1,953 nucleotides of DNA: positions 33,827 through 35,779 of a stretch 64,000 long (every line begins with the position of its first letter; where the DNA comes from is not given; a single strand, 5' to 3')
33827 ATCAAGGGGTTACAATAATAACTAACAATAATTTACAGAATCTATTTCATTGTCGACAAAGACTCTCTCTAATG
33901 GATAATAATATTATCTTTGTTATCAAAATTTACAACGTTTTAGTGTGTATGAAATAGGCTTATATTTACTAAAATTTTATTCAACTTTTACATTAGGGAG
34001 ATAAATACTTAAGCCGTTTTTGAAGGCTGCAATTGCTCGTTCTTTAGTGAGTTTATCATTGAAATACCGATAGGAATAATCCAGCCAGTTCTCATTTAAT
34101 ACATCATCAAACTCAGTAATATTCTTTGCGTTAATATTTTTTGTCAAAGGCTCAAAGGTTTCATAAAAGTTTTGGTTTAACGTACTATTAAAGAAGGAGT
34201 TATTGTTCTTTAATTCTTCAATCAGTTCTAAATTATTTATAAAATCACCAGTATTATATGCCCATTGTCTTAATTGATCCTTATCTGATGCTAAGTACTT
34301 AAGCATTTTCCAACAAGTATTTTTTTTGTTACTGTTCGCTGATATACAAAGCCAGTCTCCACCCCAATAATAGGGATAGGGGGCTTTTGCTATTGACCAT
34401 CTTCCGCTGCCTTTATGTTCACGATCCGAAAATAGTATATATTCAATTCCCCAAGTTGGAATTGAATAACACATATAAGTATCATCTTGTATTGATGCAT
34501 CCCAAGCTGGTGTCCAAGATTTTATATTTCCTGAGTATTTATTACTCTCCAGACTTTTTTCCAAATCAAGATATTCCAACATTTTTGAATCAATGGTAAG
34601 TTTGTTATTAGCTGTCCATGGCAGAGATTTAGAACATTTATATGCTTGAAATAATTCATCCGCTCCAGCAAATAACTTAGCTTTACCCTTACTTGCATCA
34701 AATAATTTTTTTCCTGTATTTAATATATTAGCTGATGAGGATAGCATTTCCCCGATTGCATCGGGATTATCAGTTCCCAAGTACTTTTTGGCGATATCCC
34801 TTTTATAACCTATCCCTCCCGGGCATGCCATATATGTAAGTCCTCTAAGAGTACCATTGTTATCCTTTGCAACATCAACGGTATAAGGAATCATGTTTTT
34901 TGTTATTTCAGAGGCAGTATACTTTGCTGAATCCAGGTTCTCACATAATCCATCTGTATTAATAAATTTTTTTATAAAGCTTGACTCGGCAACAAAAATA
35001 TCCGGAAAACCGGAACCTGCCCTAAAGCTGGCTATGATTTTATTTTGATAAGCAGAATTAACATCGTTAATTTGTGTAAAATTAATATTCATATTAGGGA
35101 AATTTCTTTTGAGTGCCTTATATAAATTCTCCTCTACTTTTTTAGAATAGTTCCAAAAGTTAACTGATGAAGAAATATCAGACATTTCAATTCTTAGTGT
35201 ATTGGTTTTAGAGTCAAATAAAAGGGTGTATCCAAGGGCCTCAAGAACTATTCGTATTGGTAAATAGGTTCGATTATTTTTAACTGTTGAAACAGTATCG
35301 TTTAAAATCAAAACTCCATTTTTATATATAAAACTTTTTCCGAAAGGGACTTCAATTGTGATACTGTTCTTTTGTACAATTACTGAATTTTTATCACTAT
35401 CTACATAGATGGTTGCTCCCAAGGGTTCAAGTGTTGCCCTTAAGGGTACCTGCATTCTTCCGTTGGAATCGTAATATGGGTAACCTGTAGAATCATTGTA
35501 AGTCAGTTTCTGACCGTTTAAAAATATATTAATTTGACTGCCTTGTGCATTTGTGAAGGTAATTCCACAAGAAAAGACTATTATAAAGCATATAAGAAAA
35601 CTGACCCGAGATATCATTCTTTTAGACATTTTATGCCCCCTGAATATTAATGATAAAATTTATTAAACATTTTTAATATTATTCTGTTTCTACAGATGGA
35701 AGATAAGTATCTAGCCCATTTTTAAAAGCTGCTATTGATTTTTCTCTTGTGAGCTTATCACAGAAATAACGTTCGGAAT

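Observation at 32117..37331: Three tandem paralogs of a secreted CuAO-N-like domain fused to an orphan solute-binding domain, with no ABC permease or ATPase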

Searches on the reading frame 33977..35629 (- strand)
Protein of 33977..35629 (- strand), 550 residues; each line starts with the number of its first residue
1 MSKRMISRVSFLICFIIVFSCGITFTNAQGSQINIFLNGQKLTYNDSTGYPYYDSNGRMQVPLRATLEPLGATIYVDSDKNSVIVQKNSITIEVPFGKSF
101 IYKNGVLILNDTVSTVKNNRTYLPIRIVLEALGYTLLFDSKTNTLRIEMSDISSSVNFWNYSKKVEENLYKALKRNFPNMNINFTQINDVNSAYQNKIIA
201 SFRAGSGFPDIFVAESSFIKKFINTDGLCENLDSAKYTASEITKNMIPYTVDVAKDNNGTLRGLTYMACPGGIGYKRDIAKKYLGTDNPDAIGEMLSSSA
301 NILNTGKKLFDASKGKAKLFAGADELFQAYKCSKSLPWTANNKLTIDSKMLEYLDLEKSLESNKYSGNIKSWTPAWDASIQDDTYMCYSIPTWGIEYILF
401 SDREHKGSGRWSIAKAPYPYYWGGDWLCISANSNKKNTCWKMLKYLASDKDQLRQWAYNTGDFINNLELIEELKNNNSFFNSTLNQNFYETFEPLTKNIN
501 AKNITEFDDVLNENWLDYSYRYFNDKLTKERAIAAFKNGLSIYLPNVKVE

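Call 6: search_protein_families(library=pfam, proteins=[window:33977-35629:-], max_evalue=0.1)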
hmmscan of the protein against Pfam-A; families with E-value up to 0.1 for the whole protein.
window:33977-35629:- (550 aa): 4 families
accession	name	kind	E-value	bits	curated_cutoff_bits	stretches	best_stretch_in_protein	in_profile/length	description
PF07833.16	Cu_amine_oxidN1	-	3.1e-20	72.6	24.2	1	37-147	2-108/108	Copper amine oxidase N-terminal domain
PF01547.30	SBP_bac_1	-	2e-07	31.7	26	1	171-452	15-306/307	Bacterial extracellular solute-binding protein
PF23763.2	Beta-barrel_GLAA-B_I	-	0.00033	21.3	28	0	32-90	2-64/95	GLAA-B beta-barrel domain I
PF14059.11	DUF4251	-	0.021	15.4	27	1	71-116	31-80/133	Domain of unknown function (DUF4251)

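Call 7: search_protein_families(library=ncbifam, proteins=[window:33977-35629:-], max_evalue=0.1)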
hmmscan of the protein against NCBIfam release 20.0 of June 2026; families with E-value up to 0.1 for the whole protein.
window:33977-35629:- (550 aa): 2 families
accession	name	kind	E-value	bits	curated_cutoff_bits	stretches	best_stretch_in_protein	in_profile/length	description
NF007962.0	PRK10682.1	equivalog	0.00012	21.2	636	1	187-291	61-158/370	spermidine/putrescine ABC transporter substrate-binding protein PotF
NF010133.0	PRK13607.1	equivalog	0.044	12.6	339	1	183-249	269-335/443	Xaa-Pro dipeptidase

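Call 13: find_homologous_proteins(query=window:33977-35629:-, max_evalue=0.00001)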
Query window:33977-35629:- (550 aa): 126 proteins with E <= 0.00001 among 8000 candidates; the best 120 are listed.
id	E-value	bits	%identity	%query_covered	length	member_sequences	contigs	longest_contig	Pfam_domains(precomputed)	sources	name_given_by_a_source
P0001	0.0e+0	1249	100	100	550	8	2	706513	PF13416.12,PF01547.31,PF07833.17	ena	-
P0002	1.2e-281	953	75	100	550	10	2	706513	PF13416.12,PF01547.31,PF07833.17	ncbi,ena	-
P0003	7.3e-277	938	74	100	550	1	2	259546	PF13416.12,PF07833.17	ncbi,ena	-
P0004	4.6e-224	763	60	100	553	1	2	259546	PF13416.12,PF01547.31,PF07833.17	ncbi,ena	-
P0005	2.3e-219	748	60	98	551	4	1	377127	PF13416.12,PF01547.31,PF07833.17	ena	-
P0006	1.6e-217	742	61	97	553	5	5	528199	PF13416.12,PF01547.31,PF07833.17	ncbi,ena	-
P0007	2.8e-215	734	59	100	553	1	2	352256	PF13416.12,PF01547.31,PF07833.17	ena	-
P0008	3.0e-212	724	59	98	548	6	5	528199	PF13416.12,PF07833.17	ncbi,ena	-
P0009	8.2e-130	452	49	73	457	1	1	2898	PF01547.31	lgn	-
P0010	3.3e-123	430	45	73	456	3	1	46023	PF01547.31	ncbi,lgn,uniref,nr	ncbi:ABC-type glycerol-3-phosphate transport system, substrate-binding protein [Geosporobacter subte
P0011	5.3e-122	426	45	73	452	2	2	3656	PF01547.31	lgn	-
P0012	1.3e-120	422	45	75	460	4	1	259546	-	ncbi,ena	-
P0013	2.0e-118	415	46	73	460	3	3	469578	-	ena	-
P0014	5.7e-114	400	44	73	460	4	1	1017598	-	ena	-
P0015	2.8e-107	378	42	77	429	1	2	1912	PF13416.12,PF01547.31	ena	-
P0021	6.2e-95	337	39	73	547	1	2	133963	PF13416.12,PF00404.25,PF01547.31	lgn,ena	-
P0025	1.7e-92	329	37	79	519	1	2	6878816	PF13416.12,PF01547.31,PF07833.17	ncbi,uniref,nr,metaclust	ncbi:extracellular solute-binding protein [Pseudobacteroides cellulosolvens]|uniref:Copper amine oxi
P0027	2.7e-90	322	35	79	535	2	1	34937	PF13416.12,PF01547.31,PF07833.17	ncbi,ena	-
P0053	5.9e-24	103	36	30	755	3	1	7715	PF01094.35,PF13458.13,PF07833.17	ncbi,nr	ncbi:MAG: ABC transporter substrate-binding protein [Clostridiales bacterium]|nr:ABC transporter sub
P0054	7.4e-24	103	42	23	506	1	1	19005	PF01094.35,PF13458.13,PF07833.17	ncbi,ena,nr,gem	ncbi:MAG: ABC transporter substrate-binding protein [Clostridiales bacterium]|nr:ABC transporter sub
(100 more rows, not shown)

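Call 15: search_solved_structures(query=window:33977-35629:-, max_evalue=1, show_alignments=0)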
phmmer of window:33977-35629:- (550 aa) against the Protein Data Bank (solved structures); distinct sequences matched with E-value up to 1: 18.
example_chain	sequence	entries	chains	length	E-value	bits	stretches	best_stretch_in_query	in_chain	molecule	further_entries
8bfy_A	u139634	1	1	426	1.9e-17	66.4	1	166-514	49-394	Putative secreted cellobiose-binding (Transport system associated)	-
5ixp_A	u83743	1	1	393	5.5e-12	48.4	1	167-472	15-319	Extracellular solute-binding protein family 1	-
3zkk_A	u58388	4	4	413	0.0023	19.9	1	151-307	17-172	XOS BINDING PROTEIN | PUTATIVE SUGAR TRANSPORTER SOLUTE-BINDING PROTEIN | SUGAR TRANSPORTER SOLUTE-BINDING PROTEIN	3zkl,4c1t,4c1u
3uor_A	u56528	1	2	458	0.0042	19.1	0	387-456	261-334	ABC transporter sugar binding protein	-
3k01_A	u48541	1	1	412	0.018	17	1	147-303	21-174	Acarbose/maltose binding protein GacH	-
1a99_A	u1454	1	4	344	0.019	16.9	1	189-298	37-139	PUTRESCINE-BINDING PROTEIN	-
6ye0_B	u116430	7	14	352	0.02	16.8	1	189-298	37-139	Putrescine-binding periplasmic protein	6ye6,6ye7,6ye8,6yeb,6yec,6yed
8at0_A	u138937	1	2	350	0.02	16.8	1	189-298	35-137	Putrescine-binding periplasmic protein PotF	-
1eu8_A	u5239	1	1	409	0.022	16.7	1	174-306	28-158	TREHALOSE/MALTOSE BINDING PROTEIN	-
7oys_A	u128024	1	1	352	0.027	16.4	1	190-296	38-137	Putrescine-binding periplasmic protein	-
3jzj_A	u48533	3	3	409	0.053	15.5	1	150-303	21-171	Acarbose/maltose binding protein GacH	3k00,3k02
7oyx_A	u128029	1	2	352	0.069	15.1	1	190-296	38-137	Putrescine-binding periplasmic protein PotF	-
7oyu_A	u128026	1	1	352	0.069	15.1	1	190-296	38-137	Putrescine-binding periplasmic protein PotF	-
7oyy_A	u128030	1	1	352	0.15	14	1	189-296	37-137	Putrescine-binding periplasmic protein PotF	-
8asz_A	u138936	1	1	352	0.16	13.9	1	189-296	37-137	Putrescine-binding periplasmic protein PotF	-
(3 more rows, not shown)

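Call 16: find_encoding_contigs(protein=P0001, flank=10000, max_places=3)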
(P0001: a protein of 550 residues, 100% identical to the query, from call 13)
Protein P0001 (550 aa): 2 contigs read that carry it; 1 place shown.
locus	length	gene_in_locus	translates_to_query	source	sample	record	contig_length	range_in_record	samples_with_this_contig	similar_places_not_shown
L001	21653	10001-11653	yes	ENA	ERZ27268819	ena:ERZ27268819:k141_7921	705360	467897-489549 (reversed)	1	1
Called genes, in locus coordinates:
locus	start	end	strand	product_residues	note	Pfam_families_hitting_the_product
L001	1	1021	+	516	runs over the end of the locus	PF01946:Thi4 (weak), PF01266:DAO, PF01494:FAD_binding_3 (weak), PF13450:NAD_binding_8 (weak), PF00355:Rieske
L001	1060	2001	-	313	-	PF00376:MerR, PF13411:MerR_1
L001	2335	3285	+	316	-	PF06347:SH3_4 (weak), PF08239:SH3_3, PF18348:SH3_16 (faint), PF06347:SH3_4, PF08239:SH3_3, PF00877:NLPC_P60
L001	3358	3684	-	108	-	PF20124:DUF6514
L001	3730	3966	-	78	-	PF02229:PC4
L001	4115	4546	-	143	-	PF00892:EamA (weak)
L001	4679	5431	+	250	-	PF01643:Acyl-ACP_TE, PF13279:4HBT_2 (faint), PF20791:Acyl-ACP_TE_C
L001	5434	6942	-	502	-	PF00990:GGDEF, PF24898:GGDEF_GdpP (weak), PF13487:HD_5, PF01966:HD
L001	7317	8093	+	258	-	PF23472:LysM2_CERK1_LYK3_4_5 (faint), PF01476:LysM, PF23473:LysM3_LYK4_5 (faint), PF01476:LysM, PF07486:Hydrolase_2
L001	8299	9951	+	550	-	PF07833:Cu_amine_oxidN1, PF01547:SBP_bac_1 (weak), PF13416:SBP_bac_8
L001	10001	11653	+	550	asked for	PF07833:Cu_amine_oxidN1, PF01547:SBP_bac_1, PF13416:SBP_bac_8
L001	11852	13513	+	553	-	PF07833:Cu_amine_oxidN1, PF13416:SBP_bac_8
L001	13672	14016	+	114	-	PF00892:EamA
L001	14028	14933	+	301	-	PF01040:UbiA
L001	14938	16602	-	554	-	PF03417:AAT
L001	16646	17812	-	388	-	PF01979:Amidohydro_1, PF07969:Amidohydro_3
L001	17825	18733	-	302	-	PF00294:PfkB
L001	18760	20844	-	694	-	PF11741:AMIN (faint), PF01520:Amidase_3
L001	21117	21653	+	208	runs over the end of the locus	PF01381:HTH_3 (weak), PF07883:Cupin_2, PF05899:Cupin_3 (faint)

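Call 17: find_encoding_contigs(protein=P0012, flank=10000, max_places=2)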
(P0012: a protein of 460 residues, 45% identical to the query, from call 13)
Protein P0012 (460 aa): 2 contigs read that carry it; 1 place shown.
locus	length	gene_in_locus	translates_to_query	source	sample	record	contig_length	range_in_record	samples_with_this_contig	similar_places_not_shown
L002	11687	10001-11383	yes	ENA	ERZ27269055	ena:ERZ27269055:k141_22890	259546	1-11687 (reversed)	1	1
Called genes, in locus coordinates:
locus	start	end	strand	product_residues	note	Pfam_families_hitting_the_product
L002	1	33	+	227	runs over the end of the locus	PF20730:YetF_N (weak), PF04239:DUF421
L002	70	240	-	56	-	-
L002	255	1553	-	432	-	PF25198:Spore_GerAC_N, PF05504:Spore_GerAC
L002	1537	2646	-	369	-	PF03845:Spore_permease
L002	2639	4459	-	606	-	PF03323:GerA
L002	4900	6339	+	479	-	PF08323:Glyco_transf_5, PF00534:Glycos_transf_1, PF13692:Glyco_trans_1_4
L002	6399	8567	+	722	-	PF00933:Glyco_hydro_3, PF01915:Glyco_hydro_3_C, PF14310:Fn3-like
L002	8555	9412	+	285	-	PF01063:Aminotran_4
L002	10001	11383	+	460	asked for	-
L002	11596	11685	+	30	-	?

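Call 18: find_encoding_contigs(protein=P0010, flank=10000, max_places=2)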
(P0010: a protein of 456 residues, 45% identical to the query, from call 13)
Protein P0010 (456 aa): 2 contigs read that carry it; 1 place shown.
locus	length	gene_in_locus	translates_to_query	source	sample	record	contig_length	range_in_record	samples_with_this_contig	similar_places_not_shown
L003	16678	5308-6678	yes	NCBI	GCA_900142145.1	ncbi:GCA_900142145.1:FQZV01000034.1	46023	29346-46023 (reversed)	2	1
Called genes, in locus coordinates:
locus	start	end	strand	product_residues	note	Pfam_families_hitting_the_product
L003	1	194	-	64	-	?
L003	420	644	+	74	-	-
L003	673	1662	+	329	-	PF01636:APH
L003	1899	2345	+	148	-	-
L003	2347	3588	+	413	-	PF01520:Amidase_3, PF01832:Glucosaminidase (weak)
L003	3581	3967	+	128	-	-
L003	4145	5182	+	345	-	PF00356:LacI, PF00532:Peripla_BP_1, PF13407:Peripla_BP_4, PF13377:Peripla_BP_3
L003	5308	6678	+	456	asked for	PF01547:SBP_bac_1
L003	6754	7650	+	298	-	PF00528:BPD_transp_1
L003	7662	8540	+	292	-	PF00528:BPD_transp_1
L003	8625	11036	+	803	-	PF06165:GH94_b-supersand, PF17167:Glyco_hydro_94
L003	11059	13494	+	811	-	PF06165:GH94_b-supersand, PF17167:Glyco_hydro_94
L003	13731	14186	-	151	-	-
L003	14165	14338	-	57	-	-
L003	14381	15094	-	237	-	PF00165:HTH_AraC (weak), PF12833:HTH_18, PF00165:HTH_AraC (weak)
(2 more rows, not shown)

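Call 19: find_encoding_contigs(protein=P0025, flank=10000, max_places=2)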
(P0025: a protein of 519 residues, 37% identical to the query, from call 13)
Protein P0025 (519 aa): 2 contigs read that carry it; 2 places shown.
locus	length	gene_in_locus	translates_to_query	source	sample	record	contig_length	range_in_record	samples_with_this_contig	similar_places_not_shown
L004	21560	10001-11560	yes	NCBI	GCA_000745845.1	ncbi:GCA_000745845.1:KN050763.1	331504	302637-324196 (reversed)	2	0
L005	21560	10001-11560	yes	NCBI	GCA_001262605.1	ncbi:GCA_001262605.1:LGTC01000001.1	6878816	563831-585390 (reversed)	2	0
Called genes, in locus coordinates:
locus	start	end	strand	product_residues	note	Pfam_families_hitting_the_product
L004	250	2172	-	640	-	PF00404:Dockerin_1, PF13287:Fn3_assoc, PF13290:CHB_HEX_C_1, PF08757:CotH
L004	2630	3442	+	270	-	-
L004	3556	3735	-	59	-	-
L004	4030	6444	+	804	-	PF00348:polyprenyl_synt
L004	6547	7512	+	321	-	PF01408:GFO_IDH_MocA, PF02894:GFO_IDH_MocA_C (weak), PF22725:GFO_IDH_MocA_C3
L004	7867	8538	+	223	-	PF09986:DUF2225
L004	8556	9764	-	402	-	PF07690:MFS_1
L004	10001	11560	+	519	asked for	PF07833:Cu_amine_oxidN1, PF01547:SBP_bac_1, PF13416:SBP_bac_8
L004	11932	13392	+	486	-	PF00404:Dockerin_1, PF00657:Lipase_GDSL, PF13472:Lipase_GDSL_2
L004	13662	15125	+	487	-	-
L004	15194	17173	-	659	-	PF08757:CotH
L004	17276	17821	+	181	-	PF14278:TetR_C_8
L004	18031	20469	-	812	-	PF00759:Glyco_hydro_9, PF00942:CBM_3, PF00404:Dockerin_1 (weak)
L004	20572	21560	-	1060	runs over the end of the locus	PF00759:Glyco_hydro_9, PF00942:CBM_3, PF13620:CarboxypepD_reg (faint)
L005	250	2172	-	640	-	PF00404:Dockerin_1, PF13287:Fn3_assoc, PF13290:CHB_HEX_C_1, PF08757:CotH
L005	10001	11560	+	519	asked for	PF07833:Cu_amine_oxidN1, PF01547:SBP_bac_1, PF13416:SBP_bac_8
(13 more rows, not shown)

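Call 22: find_encoding_contigs(protein=P0006, flank=10000, max_places=2)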
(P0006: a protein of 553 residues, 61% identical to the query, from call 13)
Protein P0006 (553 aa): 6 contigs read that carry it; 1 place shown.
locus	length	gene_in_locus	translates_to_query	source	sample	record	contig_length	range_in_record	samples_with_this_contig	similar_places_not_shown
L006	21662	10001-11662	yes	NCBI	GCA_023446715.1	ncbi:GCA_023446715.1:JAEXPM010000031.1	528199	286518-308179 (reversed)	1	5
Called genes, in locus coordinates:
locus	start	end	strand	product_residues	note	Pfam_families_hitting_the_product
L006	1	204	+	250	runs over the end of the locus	PF01643:Acyl-ACP_TE, PF20791:Acyl-ACP_TE_C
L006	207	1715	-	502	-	PF00990:GGDEF, PF24898:GGDEF_GdpP (weak), PF13487:HD_5, PF01966:HD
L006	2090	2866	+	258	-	PF23472:LysM2_CERK1_LYK3_4_5 (faint), PF01476:LysM, PF23473:LysM3_LYK4_5 (faint), PF01476:LysM, PF07486:Hydrolase_2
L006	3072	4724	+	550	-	PF07833:Cu_amine_oxidN1, PF01547:SBP_bac_1 (weak), PF13416:SBP_bac_8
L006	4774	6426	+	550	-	PF07833:Cu_amine_oxidN1, PF13416:SBP_bac_8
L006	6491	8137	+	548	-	PF07833:Cu_amine_oxidN1, PF13416:SBP_bac_8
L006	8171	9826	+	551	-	PF07833:Cu_amine_oxidN1, PF01547:SBP_bac_1, PF13416:SBP_bac_8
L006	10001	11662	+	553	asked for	PF07833:Cu_amine_oxidN1, PF01547:SBP_bac_1 (faint), PF13416:SBP_bac_8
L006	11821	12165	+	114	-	PF00892:EamA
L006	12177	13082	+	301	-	PF01040:UbiA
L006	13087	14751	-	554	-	PF03417:AAT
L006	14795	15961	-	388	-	PF01979:Amidohydro_1, PF07969:Amidohydro_3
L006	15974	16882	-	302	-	PF00294:PfkB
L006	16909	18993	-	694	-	PF11741:AMIN (faint), PF01520:Amidase_3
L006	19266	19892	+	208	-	PF01381:HTH_3 (weak), PF05899:Cupin_3 (faint), PF07883:Cupin_2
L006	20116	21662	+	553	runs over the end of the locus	PF00501:AMP-binding, PF13193:AMP-binding_C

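Call 23: find_encoding_contigs(protein=P0003, flank=10000, max_places=2)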
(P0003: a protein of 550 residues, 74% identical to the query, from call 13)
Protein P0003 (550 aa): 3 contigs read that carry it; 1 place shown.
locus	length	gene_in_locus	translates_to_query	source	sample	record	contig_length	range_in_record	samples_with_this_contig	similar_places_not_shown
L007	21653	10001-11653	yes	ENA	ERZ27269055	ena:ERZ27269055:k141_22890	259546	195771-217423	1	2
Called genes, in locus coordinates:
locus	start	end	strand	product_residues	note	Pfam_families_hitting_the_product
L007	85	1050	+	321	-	PF14249:Tocopherol_cycl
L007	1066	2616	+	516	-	PF07992:Pyr_redox_2 (faint), PF01946:Thi4 (faint), PF01266:DAO, PF01494:FAD_binding_3 (weak), PF13450:NAD_binding_8 (weak), PF00355:Rieske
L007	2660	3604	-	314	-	PF00376:MerR, PF13411:MerR_1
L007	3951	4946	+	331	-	PF06347:SH3_4 (weak), PF08239:SH3_3, PF00877:NLPC_P60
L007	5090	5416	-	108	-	PF20124:DUF6514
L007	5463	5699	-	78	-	PF02229:PC4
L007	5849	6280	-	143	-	PF00892:EamA (weak)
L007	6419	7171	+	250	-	PF01643:Acyl-ACP_TE, PF13279:4HBT_2 (faint), PF20791:Acyl-ACP_TE_C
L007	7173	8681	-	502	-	PF00990:GGDEF, PF24898:GGDEF_GdpP, PF13487:HD_5, PF01966:HD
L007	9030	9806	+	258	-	PF23472:LysM2_CERK1_LYK3_4_5 (faint), PF01476:LysM, PF23473:LysM3_LYK4_5 (faint), PF01476:LysM, PF07486:Hydrolase_2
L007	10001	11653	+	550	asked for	PF07833:Cu_amine_oxidN1, PF13416:SBP_bac_8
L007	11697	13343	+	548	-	PF07833:Cu_amine_oxidN1, PF13416:SBP_bac_8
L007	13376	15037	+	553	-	PF07833:Cu_amine_oxidN1, PF13416:SBP_bac_8, PF01547:SBP_bac_1 (weak)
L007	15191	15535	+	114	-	PF00892:EamA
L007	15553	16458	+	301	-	PF01040:UbiA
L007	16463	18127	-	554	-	PF03417:AAT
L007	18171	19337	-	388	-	PF01979:Amidohydro_1, PF07969:Amidohydro_3 (weak)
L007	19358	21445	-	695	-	PF11741:AMIN (faint), PF01520:Amidase_3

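Call 24: find_encoding_contigs(protein=P0021, flank=10000, max_places=2)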
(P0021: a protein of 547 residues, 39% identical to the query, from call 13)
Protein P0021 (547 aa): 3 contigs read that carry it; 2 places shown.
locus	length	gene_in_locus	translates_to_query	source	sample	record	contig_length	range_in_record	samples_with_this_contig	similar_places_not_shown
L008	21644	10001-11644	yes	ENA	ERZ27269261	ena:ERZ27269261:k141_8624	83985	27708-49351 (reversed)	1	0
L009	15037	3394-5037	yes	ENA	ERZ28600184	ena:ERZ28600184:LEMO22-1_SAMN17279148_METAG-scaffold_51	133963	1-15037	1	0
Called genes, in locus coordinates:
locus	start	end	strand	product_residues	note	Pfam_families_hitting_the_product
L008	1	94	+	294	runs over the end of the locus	PF09992:NAGPA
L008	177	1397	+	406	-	PF00404:Dockerin_1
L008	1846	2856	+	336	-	PF00404:Dockerin_1, PF03629:SASA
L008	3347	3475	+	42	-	-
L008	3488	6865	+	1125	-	PF00963:Cohesin, PF05263:DUF722 (faint), PF20874:Relaxase_M (faint), PF26280:Ig_TRAPPC9-Trs120_2nd (faint), PF00963:Cohesin, PF00553:CBM_2, PF00963:Cohesin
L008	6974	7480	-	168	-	-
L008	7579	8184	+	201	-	-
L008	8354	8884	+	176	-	PF14559:TPR_19 (faint), PF13181:TPR_8 (faint), PF00515:TPR_1 (faint), PF07719:TPR_2 (weak)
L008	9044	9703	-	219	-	PF00302:CAT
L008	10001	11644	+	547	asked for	PF00404:Dockerin_1, PF01547:SBP_bac_1, PF13416:SBP_bac_8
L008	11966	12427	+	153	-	PF10694:DUF2500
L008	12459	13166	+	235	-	-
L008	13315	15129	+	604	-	-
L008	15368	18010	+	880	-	PF00009:GTP_EFTU, PF22042:EF-G_D2, PF14492:EFG_III (weak), PF03764:EFG_IV, PF00679:EFG_C, PF05991:NYN_YacP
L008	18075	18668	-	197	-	PF00565:SNase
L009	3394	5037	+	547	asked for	PF00404:Dockerin_1, PF01547:SBP_bac_1, PF13416:SBP_bac_8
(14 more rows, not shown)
